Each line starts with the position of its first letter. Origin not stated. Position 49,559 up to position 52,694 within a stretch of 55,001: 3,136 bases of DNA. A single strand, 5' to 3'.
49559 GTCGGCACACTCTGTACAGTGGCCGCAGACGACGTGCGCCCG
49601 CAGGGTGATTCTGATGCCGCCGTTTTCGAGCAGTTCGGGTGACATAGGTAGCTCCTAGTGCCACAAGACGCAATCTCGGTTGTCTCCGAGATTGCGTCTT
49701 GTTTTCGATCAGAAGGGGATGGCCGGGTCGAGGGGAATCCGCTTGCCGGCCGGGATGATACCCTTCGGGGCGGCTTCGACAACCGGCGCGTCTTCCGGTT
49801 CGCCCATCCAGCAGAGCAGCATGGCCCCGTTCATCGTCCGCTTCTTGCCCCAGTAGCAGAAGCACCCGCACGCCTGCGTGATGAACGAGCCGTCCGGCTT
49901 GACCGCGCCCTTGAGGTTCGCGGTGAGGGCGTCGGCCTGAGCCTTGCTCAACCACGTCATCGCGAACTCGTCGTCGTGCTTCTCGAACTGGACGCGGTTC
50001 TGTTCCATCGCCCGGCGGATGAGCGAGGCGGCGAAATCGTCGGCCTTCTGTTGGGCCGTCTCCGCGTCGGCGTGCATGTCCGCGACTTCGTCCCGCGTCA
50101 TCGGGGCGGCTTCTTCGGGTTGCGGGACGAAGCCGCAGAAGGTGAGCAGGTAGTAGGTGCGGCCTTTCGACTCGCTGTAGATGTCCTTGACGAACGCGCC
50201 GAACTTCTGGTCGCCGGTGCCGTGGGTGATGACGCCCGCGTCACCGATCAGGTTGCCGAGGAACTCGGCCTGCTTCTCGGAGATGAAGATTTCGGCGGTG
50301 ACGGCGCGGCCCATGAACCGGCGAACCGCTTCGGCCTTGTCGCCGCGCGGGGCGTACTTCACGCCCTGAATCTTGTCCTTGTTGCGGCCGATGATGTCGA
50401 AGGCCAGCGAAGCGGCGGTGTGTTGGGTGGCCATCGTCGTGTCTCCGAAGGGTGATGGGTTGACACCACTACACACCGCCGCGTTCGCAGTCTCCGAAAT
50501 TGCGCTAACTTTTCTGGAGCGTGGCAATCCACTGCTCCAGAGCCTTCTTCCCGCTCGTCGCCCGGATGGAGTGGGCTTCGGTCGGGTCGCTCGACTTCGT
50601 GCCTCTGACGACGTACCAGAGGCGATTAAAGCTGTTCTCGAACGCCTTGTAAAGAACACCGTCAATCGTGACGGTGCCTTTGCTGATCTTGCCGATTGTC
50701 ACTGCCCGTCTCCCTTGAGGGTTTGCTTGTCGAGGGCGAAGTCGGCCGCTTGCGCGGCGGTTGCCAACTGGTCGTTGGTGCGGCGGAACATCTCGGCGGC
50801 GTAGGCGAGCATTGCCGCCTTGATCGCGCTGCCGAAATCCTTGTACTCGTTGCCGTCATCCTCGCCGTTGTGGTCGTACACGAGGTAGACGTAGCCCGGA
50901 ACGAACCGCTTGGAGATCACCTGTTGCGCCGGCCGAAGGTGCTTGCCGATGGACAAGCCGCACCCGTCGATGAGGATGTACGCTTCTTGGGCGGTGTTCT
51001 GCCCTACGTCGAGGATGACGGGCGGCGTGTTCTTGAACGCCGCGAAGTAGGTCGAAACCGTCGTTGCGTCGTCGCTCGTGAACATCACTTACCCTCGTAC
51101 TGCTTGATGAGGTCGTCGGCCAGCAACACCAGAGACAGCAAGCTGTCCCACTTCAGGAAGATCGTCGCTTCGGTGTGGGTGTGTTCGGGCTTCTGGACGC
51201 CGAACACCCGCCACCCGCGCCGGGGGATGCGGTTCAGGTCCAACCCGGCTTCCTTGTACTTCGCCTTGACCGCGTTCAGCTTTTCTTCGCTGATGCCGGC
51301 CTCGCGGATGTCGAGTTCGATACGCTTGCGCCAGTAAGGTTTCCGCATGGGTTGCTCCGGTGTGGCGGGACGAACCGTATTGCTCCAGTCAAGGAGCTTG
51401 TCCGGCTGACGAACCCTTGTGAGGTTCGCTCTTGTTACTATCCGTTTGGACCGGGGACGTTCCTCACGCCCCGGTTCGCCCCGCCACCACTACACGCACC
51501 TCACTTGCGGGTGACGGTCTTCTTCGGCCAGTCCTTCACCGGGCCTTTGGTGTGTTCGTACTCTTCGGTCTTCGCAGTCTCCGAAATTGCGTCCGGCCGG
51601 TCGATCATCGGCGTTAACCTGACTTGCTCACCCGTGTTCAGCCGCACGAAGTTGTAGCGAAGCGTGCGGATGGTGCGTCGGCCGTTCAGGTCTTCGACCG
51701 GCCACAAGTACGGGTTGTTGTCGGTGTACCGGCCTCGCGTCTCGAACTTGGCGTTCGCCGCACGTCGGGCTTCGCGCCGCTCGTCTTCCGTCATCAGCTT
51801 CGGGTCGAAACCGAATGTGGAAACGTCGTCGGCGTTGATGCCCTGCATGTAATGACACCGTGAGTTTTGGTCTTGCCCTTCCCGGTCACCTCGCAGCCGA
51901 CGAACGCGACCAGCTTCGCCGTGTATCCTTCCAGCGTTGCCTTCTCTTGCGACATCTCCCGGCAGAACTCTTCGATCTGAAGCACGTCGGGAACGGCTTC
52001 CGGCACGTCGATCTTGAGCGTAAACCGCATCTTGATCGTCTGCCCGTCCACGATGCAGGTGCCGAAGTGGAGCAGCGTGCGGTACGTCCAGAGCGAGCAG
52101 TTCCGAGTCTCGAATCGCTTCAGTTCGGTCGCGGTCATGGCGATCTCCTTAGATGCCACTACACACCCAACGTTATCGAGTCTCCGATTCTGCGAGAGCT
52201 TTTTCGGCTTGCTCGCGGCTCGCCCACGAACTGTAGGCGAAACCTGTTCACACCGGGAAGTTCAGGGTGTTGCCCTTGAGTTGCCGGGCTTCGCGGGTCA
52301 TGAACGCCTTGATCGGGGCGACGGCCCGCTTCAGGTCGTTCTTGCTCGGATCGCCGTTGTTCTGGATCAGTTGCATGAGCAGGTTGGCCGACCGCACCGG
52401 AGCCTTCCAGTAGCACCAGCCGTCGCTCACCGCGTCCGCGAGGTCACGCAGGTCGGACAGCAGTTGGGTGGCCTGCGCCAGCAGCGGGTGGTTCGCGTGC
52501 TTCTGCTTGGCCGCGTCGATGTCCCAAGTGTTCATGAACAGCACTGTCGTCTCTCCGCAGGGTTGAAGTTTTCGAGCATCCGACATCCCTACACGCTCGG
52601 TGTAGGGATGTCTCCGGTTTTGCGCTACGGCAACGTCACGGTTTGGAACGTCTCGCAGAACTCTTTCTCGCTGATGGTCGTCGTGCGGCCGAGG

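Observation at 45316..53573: Thirteen copies of a conserved bipartite intergenic element, always directly after a stop codon and before the next SD-ATG, across a 9-kb array of small minus-strand genes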

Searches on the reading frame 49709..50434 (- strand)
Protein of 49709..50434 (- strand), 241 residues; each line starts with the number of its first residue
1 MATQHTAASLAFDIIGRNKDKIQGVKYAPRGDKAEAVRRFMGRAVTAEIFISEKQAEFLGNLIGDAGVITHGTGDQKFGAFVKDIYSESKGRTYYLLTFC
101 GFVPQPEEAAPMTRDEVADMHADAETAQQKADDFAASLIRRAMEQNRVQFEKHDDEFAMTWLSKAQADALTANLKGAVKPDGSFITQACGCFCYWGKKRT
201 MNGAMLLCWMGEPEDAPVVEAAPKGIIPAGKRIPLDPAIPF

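Call 18: find_related_loci(query=window:49709-50434:-, collection=viral_contigs, flank=10000)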
Query window:49709-50434:- (241 aa) in viral_contigs; peptide patterns used: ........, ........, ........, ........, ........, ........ (x = any residue, [..] = any of these).
7 stretches matched a pattern, but none encodes a relative of the query by tblastn (E <= 1e-3).

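Call 19: search_protein_families(library=pfam, proteins=[window:49709-50434:-], max_evalue=0.1)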
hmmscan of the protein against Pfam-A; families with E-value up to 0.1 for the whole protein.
window:49709-50434:- (241 aa): 1 family
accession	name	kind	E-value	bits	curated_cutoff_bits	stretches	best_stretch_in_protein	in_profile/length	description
PF23771.1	DUF7168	-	0.032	14.3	25.5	0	82-167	37-128/140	Domain of unknown function (DUF7168)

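Call 20: search_protein_families(library=phrogs, proteins=[window:49709-50434:-], max_evalue=0.1)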
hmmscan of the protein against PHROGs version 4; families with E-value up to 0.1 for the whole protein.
window:49709-50434:- (241 aa): 0 families

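Call 79: find_homologous_proteins(query=window:49709-50434:-)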
Query window:49709-50434:- (241 aa): 23 proteins with E <= 0.001 among 441 candidates.
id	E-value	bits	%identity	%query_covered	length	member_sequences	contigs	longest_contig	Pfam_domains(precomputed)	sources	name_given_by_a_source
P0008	3.8e-160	549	100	100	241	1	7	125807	-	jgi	jgi:hypothetical protein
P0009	2.3e-129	448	81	95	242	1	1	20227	-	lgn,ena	-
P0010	4.8e-120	418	77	100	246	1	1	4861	-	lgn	-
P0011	1.2e-109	384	70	100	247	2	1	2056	-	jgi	-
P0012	1.5e-64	236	52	98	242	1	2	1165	-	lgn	-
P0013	1.2e-63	233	50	98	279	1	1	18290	-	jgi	-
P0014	3.8e-62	228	50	98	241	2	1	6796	-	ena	-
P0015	5.6e-62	228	47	98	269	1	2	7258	-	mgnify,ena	mgnify:CR=1 FL=1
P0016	3.0e-58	215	48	98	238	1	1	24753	-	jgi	jgi:hypothetical protein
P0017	1.2e-56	210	49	98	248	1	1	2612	-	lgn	-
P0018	3.1e-55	206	48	98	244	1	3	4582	-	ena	-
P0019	2.8e-53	199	47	98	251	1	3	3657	-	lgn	-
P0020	5.2e-52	195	49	98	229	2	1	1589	-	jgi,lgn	-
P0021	1.8e-51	193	46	98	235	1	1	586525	-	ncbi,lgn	-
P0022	2.5e-50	190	45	98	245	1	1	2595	-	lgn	-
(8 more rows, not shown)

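Call 80: find_encoding_contigs(protein=P0021, flank=10000, max_places=2)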
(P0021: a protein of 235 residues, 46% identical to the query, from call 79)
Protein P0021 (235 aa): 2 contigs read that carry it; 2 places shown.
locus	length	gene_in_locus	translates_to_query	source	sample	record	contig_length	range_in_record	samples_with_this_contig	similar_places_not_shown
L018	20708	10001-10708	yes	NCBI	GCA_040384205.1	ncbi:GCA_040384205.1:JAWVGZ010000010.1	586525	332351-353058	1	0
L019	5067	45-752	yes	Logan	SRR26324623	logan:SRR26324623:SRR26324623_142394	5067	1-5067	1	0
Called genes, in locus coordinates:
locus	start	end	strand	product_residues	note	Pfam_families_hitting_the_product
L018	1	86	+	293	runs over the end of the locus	-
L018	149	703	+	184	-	PF19474:DUF6011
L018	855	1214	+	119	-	-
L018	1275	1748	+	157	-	-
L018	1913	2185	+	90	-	-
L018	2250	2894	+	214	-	-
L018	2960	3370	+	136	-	-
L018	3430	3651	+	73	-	-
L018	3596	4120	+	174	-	PF01396:Zn_ribbon_Top1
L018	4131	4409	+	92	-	-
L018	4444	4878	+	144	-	-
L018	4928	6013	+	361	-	PF05496:RuvB_N (faint), PF13191:AAA_16 (faint), PF00004:AAA, PF07728:AAA_5 (weak), PF13401:AAA_22 (weak)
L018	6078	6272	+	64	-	-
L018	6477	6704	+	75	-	-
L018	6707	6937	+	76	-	-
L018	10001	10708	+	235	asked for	-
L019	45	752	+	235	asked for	-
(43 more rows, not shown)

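Call 81: find_encoding_contigs(protein=P0013, flank=10000, max_places=2)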
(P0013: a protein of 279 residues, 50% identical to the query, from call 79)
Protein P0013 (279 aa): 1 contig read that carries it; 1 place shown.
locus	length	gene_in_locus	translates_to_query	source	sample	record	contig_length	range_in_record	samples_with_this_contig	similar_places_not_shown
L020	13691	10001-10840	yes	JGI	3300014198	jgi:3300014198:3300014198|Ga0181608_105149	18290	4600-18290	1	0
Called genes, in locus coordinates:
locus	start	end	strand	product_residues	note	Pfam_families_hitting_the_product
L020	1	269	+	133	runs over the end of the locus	PF21781:DUF6876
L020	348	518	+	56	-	PF17441:DUF5419 (faint)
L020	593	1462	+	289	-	-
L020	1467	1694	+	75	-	-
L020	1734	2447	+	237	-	PF19474:DUF6011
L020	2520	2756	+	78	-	-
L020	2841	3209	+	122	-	-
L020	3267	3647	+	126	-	-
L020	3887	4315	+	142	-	PF01396:Zn_ribbon_Top1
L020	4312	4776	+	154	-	-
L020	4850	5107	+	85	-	-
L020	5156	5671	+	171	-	-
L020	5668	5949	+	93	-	-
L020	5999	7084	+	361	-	PF05496:RuvB_N (faint), PF13191:AAA_16 (faint), PF00004:AAA, PF07724:AAA_2 (faint), PF07728:AAA_5, PF13401:AAA_22 (weak)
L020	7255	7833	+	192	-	-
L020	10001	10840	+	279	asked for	-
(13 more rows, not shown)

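Call 82: find_encoding_contigs(protein=P0016, flank=10000, max_places=2)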
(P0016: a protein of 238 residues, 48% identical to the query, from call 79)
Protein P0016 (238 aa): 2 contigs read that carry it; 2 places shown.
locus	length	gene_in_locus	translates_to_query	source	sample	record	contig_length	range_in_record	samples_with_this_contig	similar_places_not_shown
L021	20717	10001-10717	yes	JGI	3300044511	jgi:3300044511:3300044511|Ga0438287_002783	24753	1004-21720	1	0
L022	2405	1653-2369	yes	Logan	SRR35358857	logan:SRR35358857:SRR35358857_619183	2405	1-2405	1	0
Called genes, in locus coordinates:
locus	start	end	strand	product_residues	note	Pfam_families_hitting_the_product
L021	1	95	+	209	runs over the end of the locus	PF19474:DUF6011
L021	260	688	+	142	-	-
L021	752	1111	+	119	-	-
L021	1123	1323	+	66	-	-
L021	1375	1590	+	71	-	-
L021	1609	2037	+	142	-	-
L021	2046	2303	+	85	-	-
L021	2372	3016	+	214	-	-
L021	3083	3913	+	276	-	-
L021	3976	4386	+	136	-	-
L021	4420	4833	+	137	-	PF01396:Zn_ribbon_Top1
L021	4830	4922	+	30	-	-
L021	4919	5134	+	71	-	-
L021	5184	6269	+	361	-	PF00004:AAA, PF07728:AAA_5 (weak)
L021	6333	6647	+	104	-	-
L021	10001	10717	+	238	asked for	-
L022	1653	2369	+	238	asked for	-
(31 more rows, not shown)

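Call 95: predict_structure(alignment_id=A5)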
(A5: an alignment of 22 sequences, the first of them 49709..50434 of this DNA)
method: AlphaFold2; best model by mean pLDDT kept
length: 241 residues; sequences in the alignment: 22
mean_pLDDT: 78.4   pTM: 0.43
mean pLDDT of the five models: 78.4, 77.0, 75.5, 73.8, 73.7
residues with pLDDT >= 90: 67; 70-90: 110; 50-70: 44; < 50: 20
segments of 3 or more residues with pLDDT < 50: 1-3, 109-112, 216-225
pLDDT, mean of each block of 10 residues (from residue 1): 67 91 86 90 91 93 88 89 92 94 69 51 66 85 86 76 88 80 72 82 87 53 48 59 47
secondary structure, 60 per line:
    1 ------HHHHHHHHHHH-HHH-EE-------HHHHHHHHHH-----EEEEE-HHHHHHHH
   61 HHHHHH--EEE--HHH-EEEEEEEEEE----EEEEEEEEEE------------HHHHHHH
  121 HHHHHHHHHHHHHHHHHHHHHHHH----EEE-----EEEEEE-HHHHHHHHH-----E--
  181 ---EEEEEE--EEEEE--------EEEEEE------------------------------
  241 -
elements in order: H7-17 H32-41 E47-51 H53-66 E69-71 E78-87 E92-101 H114-144 E149-151 E157-162 H164-172 E184-189 E192-196 E205-210

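Call 98: fold_search(model_id=the predicted structure, library=pdb)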
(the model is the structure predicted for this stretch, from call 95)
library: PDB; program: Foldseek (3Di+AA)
matches with E <= 10: 963; with E <= 0.001: 0
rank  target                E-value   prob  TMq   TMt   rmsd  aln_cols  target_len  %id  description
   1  6pps_A                1.9e-02  0.16  0.13  0.13  16.9       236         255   10  A blue light illuminated LOV-PAS construct from the LOV-HK sensory protein from Brucella abortus (construct 15-273) (released 2020-07-15)
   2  8a3u                  2.6e-02  0.15  0.15  0.11  19.2       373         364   10  Crystal structure of a chimeric LOV-Histidine kinase SB2F1 (symmetrical variant, trigonal form with short c-axis) (released 2023-12-20)
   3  6pps_D                2.8e-02  0.12  0.12  0.11  17.8       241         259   12  A blue light illuminated LOV-PAS construct from the LOV-HK sensory protein from Brucella abortus (construct 15-273) (released 2020-07-15)
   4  8a6x_B                2.9e-02  0.15  0.15  0.12  21.4       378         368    9  Crystal structure of a chimeric LOV-Histidine kinase SB2F1 (asymmetrical variant, trigonal form with long c axis) (released 2024-01-10)
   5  2bol_A                3.1e-02  0.09  0.11  0.10  23.6       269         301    8  CRYSTAL STRUCTURE AND ASSEMBLY OF TSP36, A METAZOAN SMALL HEAT SHOCK PROTEIN (released 2005-09-23)
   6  6pzj                  3.5e-02  0.41  0.19  0.18  21.0       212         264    9  Structure of the N-terminal domain (residues 43-304) of Methyl-accepting chemotaxis protein from Leptospira interrogans  (released 2019-08-14)
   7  6ph3_C                3.9e-02  0.14  0.14  0.14  18.1       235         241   13  LOV-PAS construct from the LOV-HK sensory protein from Brucella abortus (dark-adapted, construct 15-273) (released 2020-12-30)
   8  8a7h_A                5.6e-02  0.14  0.15  0.12  18.8       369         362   10  Crystal structure of a chimeric LOV-Histidine kinase SB2F1-I66R mutant (light state; asymmetrical variant, trigonal fo (released 2024-01-10)
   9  6ph4_A                6.0e-02  0.20  0.15  0.13  20.4       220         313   10  Full length LOV-PAS-HK construct from the LOV-HK sensory protein from Brucella abortus (light-adapted, construct 15-48 (released 2020-12-30)
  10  6ph4_B                7.5e-02  0.13  0.15  0.10  15.8       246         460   11  Full length LOV-PAS-HK construct from the LOV-HK sensory protein from Brucella abortus (light-adapted, construct 15-48 (released 2020-12-30)
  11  8jbe_B                1.0e-01  0.12  0.15  0.10  22.8       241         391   10  CryoEM Structure of metazoan Mon1-Ccz1-RMC1 complex (released 2024-05-08)
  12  8a7f_B                1.0e-01  0.07  0.12  0.10  18.5       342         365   10  Crystal structure of a chimeric LOV-Histidine kinase SB2F1-I66R mutant (asymmetrical variant, trigonal form with long  (released 2024-01-10)
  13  9van_A                1.1e-01  0.15  0.17  0.05  19.2       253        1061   11  Cryo-EM structure of human full length KICSTOR complex (state 2) (released 2025-11-12)
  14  5jnn                  1.1e-01  0.12  0.12  0.16  16.2       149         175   13  Crystal structure of abscisic acid receptor PYL2 in complex with Phaseic acid. (released 2016-08-17)
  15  7yx0_A                1.1e-01  0.21  0.15  0.20  15.6       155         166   17  Crystal structure of the full-length short LOV protein SBW25-LOV from Pseudomonas fluorescens (light state) (released 2023-05-24)
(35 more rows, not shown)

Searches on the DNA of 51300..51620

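Call 47: search_rna_families(source=window, start=51300, end=51620, threshold=evalue, max_evalue=10, show_alignments=2)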
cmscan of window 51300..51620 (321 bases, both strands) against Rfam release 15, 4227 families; matches with E-value up to 10: 2.
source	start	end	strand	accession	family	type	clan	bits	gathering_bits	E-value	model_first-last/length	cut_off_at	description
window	51445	51549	-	RF02829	Scr4115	Gene; sRNA;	-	17.2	58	6.3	1-109/109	no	Streptomyces RNA 4115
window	51479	51528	-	RF01273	sR34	Gene; snRNA; snoRNA; CD-box;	-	14.4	40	3.2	1-54/54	no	Small nucleolar RNA sR34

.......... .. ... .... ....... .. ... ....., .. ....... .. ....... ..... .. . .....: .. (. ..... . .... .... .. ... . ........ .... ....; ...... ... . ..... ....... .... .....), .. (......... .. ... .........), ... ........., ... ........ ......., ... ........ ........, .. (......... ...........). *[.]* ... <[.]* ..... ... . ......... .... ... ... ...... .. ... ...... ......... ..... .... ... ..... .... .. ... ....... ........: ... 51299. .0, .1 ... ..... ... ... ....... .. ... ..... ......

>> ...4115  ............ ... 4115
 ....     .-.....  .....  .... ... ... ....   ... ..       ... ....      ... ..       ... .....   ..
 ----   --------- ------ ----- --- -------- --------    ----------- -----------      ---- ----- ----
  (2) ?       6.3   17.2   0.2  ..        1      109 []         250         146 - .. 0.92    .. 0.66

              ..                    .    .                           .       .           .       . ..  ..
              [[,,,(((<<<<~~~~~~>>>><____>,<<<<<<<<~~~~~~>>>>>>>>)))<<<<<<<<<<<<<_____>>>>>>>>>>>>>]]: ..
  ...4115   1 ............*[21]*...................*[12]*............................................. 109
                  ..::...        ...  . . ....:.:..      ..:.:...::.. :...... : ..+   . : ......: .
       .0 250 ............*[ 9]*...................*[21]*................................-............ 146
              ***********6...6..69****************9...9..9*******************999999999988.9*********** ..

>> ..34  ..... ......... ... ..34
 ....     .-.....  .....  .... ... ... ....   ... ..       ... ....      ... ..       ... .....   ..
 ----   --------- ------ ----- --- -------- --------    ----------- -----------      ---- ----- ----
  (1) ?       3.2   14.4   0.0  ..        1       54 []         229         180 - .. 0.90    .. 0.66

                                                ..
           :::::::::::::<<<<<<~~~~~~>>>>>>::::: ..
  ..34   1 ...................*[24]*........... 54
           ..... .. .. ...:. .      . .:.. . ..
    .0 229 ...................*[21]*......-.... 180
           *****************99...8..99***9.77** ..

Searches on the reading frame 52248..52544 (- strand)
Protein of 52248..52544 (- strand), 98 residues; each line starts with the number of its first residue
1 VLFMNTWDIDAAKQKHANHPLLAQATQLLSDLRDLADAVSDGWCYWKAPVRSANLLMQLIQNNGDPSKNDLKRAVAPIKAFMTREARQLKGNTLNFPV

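Call 19: search_protein_families(library=pfam, proteins=[window:52248-52544:-], max_evalue=0.1)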
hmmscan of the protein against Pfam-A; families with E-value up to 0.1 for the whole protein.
window:52248-52544:- (98 aa): 0 families

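Call 20: search_protein_families(library=phrogs, proteins=[window:52248-52544:-], max_evalue=0.1)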
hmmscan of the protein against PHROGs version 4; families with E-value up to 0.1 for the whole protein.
window:52248-52544:- (98 aa): 2 families
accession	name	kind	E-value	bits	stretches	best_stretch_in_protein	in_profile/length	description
phrog_22197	-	unknown function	2.1e-11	44.9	1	8-88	5-96/187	-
phrog_38166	-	unknown function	0.063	14.8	1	9-93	31-115/116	-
